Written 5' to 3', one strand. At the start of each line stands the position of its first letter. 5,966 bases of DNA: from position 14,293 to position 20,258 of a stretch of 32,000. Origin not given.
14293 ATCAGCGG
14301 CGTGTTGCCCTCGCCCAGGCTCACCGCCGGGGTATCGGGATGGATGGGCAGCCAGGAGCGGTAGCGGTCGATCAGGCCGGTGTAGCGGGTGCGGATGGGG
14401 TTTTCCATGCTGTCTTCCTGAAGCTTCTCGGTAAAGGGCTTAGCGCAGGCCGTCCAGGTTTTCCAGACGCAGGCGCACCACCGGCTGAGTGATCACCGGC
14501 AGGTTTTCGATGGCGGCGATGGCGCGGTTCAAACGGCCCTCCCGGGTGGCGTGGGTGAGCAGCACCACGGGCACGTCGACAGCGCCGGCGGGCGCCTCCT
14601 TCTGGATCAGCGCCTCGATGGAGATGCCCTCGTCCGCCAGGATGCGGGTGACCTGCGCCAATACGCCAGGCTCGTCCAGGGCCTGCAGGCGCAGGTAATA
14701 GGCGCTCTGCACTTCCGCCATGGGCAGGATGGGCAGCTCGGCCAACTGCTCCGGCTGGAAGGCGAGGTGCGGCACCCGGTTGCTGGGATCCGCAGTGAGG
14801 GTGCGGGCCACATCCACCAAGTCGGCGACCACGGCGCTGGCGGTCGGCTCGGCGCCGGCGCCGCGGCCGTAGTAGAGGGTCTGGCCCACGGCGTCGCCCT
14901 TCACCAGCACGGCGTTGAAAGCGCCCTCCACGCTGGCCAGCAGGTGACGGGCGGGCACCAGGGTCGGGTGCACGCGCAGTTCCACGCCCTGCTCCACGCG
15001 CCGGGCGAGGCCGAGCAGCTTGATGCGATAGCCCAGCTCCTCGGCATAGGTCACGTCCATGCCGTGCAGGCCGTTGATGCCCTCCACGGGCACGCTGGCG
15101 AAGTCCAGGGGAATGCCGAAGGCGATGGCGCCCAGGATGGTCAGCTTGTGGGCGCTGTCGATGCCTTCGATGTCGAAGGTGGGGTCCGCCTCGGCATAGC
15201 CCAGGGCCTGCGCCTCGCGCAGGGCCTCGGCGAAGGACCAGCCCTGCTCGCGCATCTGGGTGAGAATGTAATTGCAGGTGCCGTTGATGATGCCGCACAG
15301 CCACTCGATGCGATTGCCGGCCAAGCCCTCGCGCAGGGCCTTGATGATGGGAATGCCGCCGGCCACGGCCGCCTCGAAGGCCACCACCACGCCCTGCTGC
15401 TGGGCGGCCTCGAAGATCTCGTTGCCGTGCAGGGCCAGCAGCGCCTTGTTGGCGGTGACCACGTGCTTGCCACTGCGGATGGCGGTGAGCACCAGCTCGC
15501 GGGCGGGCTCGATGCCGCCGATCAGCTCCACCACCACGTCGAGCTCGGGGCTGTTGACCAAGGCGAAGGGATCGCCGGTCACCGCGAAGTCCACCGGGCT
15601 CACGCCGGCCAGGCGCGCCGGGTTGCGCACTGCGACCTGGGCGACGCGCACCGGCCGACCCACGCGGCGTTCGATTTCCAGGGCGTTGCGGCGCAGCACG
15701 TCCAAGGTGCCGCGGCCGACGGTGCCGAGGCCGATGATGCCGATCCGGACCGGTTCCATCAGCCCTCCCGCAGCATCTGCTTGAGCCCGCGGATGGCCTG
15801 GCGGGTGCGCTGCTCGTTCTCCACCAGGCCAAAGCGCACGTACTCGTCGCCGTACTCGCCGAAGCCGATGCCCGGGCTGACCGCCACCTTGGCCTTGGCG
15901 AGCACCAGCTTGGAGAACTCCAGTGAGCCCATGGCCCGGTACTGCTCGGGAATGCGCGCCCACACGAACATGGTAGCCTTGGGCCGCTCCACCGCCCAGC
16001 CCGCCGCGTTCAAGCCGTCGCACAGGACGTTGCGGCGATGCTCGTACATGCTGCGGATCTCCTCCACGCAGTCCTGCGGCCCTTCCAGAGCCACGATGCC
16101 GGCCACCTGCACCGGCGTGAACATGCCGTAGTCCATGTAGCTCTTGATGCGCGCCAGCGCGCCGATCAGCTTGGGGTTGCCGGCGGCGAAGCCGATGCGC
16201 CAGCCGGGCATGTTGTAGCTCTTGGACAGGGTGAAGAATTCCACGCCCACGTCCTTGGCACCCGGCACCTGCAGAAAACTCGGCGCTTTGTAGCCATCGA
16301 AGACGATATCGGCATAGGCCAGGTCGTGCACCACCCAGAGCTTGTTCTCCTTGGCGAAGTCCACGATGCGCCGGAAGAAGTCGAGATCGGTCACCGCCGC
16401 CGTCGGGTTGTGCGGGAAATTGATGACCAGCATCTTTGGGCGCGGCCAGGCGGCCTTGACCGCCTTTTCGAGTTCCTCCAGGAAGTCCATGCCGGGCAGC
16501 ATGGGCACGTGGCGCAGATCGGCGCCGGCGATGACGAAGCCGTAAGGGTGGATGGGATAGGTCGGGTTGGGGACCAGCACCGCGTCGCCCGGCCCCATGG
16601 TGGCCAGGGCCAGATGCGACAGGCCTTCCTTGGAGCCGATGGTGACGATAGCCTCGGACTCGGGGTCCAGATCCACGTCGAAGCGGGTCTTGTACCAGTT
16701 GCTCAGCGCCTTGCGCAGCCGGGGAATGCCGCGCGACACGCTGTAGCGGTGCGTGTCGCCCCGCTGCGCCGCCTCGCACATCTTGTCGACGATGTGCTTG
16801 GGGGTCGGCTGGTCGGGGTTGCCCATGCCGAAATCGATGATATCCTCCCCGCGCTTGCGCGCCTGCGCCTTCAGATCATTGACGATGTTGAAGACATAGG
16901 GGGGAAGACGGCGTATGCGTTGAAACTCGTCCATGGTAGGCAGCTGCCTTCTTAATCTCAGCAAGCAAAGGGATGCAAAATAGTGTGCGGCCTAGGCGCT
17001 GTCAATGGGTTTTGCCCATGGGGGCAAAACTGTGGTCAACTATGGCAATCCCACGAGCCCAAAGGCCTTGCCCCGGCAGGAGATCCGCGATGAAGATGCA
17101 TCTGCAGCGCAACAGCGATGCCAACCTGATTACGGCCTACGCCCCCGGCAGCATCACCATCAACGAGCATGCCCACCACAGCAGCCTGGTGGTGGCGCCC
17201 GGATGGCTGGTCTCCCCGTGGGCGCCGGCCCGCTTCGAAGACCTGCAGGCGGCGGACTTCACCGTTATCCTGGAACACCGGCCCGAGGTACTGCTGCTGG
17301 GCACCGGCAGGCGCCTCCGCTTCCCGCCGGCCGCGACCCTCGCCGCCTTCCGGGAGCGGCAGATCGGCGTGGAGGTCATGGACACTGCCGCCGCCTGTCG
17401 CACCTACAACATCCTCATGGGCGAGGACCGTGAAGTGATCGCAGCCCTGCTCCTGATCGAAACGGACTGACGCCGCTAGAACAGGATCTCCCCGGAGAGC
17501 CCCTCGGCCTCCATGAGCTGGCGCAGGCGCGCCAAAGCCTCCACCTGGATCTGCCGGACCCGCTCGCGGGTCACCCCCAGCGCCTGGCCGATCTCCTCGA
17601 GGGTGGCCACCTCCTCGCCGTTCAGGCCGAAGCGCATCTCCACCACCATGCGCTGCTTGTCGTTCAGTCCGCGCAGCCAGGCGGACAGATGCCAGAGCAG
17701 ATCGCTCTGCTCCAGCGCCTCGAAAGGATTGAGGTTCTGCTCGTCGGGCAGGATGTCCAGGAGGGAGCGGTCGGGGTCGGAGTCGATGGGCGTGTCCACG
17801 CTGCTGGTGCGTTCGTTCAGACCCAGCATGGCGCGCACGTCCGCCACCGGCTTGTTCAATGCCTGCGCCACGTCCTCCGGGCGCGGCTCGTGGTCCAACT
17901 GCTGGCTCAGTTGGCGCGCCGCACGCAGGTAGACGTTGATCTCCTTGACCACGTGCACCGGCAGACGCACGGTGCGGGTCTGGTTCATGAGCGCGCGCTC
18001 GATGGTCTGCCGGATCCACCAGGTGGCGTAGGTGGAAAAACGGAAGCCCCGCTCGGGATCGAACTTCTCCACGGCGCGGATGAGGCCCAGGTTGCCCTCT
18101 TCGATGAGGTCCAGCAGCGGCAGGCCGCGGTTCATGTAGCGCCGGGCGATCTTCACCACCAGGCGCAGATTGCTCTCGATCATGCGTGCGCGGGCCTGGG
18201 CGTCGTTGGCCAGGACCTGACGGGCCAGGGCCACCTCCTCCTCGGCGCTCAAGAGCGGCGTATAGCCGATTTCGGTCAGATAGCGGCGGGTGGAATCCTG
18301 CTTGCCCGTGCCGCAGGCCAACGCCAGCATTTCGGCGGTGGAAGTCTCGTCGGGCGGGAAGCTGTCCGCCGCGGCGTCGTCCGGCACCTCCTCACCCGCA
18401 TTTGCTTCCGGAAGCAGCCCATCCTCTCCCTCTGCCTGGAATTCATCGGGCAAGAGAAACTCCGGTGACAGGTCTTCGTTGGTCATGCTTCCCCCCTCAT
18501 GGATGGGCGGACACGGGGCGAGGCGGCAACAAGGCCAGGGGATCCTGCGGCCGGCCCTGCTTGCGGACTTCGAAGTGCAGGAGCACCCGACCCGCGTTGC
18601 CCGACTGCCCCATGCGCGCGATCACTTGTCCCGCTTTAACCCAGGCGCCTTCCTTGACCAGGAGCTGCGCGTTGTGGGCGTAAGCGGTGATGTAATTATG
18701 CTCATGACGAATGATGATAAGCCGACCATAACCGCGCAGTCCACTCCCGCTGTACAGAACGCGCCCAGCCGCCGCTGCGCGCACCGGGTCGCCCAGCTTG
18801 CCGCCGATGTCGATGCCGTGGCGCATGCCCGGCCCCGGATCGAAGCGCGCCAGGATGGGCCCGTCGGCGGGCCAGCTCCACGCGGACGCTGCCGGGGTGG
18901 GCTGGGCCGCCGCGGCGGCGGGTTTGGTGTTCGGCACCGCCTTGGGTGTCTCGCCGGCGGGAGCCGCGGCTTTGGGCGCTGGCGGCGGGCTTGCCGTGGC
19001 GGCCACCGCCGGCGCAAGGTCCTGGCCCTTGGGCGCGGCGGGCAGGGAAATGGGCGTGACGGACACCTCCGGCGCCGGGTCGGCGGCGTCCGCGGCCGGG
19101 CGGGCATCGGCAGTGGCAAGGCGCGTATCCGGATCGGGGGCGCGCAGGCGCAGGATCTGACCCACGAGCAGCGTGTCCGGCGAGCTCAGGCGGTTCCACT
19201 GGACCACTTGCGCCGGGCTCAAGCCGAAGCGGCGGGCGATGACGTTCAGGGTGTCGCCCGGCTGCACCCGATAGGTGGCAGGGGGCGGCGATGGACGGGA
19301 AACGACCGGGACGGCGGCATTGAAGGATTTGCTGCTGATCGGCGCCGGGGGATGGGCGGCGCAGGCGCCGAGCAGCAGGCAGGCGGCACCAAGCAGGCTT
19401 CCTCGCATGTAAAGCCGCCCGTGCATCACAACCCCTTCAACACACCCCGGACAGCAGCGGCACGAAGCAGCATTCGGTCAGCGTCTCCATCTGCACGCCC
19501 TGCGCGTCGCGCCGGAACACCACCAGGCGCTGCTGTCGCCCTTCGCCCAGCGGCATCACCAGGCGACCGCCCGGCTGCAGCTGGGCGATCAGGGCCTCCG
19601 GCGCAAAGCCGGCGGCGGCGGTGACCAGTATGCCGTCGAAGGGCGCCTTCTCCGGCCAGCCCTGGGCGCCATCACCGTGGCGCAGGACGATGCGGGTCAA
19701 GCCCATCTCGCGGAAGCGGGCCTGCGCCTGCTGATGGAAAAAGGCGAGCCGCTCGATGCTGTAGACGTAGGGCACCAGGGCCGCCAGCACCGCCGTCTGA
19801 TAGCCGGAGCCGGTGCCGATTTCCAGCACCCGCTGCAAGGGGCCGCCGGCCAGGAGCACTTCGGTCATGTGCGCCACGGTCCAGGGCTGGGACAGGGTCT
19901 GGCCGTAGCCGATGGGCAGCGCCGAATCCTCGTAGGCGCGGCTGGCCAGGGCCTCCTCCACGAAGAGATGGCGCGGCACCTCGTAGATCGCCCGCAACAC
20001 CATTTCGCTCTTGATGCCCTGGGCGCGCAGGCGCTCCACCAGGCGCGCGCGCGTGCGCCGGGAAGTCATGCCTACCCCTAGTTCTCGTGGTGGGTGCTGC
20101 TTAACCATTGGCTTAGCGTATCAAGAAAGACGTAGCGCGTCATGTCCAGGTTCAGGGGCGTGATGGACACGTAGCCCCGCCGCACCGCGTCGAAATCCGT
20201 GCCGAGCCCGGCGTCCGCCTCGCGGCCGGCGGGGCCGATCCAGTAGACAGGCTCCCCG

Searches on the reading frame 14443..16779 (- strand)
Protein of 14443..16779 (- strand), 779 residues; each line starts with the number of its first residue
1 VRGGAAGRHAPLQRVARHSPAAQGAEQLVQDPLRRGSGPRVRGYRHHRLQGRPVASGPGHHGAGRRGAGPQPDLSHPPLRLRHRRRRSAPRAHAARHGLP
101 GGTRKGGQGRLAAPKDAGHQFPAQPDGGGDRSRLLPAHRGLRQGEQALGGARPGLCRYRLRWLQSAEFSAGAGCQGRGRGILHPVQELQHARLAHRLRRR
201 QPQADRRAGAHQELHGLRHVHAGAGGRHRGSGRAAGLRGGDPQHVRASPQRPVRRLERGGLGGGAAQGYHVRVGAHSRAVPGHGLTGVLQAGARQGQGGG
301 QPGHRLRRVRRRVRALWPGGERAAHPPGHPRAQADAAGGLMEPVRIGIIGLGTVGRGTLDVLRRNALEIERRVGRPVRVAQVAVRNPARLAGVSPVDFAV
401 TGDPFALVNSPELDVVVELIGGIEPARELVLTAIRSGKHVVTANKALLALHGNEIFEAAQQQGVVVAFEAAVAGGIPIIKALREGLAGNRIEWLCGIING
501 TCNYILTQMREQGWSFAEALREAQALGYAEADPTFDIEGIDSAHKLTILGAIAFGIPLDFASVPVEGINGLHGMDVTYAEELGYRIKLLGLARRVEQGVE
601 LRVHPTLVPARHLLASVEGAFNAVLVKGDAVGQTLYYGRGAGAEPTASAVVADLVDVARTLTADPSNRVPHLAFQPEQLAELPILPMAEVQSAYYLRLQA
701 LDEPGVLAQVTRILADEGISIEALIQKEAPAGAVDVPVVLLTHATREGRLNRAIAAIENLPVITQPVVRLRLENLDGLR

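Call 13: search_protein_families(library=pfam, proteins=[window:14443-16779:-], max_evalue=0.001)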
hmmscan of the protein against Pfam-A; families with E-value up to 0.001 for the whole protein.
window:14443-16779:- (779 aa): 6 families
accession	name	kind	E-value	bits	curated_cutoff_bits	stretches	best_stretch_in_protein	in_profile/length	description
PF00742.24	Homoserine_dh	-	2.6e-66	223.2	22.9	1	477-655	1-173/173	Homoserine dehydrogenase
PF03447.22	NAD_binding_3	-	1.3e-20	74.7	24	1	350-469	1-116/116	Homoserine dehydrogenase, NAD binding domain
PF01842.31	ACT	-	7.2e-11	42.1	27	1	694-760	1-64/66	ACT domain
PF22629.2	ACT_AHAS_ss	-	8.3e-05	23.1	27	1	697-761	2-63/67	AHAS small subunit-like ACT domain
PF13840.12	ACT_7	-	0.00032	20.9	27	1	701-724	18-41/65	ACT domain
PF13291.12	ACT_4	-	0.00097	20.2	27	0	696-764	9-76/80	ACT domain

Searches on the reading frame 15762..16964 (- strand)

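Call 12: search_protein_families(library=pfam, proteins=[window:15762-16964:-], max_evalue=0.001)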
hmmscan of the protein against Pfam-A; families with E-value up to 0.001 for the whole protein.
window:15762-16964:- (401 aa): 1 family
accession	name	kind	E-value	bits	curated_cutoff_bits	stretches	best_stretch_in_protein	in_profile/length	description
PF00155.27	Aminotran_1_2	-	1.4e-61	209.2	19.7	1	41-385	2-353/361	Aminotransferase class I and II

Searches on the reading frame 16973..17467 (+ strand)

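Call 13: search_protein_families(library=pfam, proteins=[window:16973-17467:+], max_evalue=0.001)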
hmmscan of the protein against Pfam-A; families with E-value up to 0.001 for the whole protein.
window:16973-17467:+ (165 aa): 1 family
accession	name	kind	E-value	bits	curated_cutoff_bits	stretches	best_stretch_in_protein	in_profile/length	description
PF04430.19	DUF498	-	7.5e-35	119.7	33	1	53-160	1-109/109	Protein of unknown function (DUF498/DUF598)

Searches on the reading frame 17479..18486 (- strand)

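Call 12: search_protein_families(library=pfam, proteins=[window:17479-18486:-], max_evalue=0.001)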
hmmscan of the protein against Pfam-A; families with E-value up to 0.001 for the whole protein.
window:17479-18486:- (336 aa): 4 families
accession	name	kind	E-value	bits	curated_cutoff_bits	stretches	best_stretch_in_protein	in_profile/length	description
PF04542.20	Sigma70_r2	-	1e-23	83.3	24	1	102-171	1-70/71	Sigma-70 region 2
PF04539.22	Sigma70_r3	-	5.9e-22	78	25.3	1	182-257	2-77/78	Sigma-70 region 3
PF04545.22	Sigma70_r4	-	2.9e-18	65.5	24.1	1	270-323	1-50/50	Sigma-70, region 4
PF00140.25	Sigma70_r1_2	-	9.2e-12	45.2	22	1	64-95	1-32/34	Sigma-70 factor, region 1.2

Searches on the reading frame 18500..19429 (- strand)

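Call 13: search_protein_families(library=pfam, proteins=[window:18500-19429:-], max_evalue=0.001)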
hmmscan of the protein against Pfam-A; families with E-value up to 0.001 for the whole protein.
window:18500-19429:- (310 aa): 3 families
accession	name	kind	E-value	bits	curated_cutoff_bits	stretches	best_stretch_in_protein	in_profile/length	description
PF01551.29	Peptidase_M23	-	1.8e-30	105.4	28.7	1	202-297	2-96/96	Peptidase family M23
PF01476.26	LysM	-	1.1e-13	51.3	20.9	1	53-95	1-42/43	LysM domain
PF23473.1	LysM3_LYK4_5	-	8.4e-05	23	29.3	1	52-85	4-36/48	LYK4/5 LysM3 domain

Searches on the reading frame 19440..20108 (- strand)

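Call 12: search_protein_families(library=pfam, proteins=[window:19440-20108:-], max_evalue=0.001)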
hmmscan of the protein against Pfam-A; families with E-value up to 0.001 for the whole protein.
window:19440-20108:- (223 aa): 2 families
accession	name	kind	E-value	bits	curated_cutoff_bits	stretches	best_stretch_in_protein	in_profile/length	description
PF01135.25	PCMT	-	5.6e-60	203.1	20.3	1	20-220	3-207/210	Protein-L-isoaspartate(D-aspartate) O-methyltransferase (PCMT)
PF13649.12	Methyltransf_25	-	1.1e-05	26.5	27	1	94-170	1-79/97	Methyltransferase domain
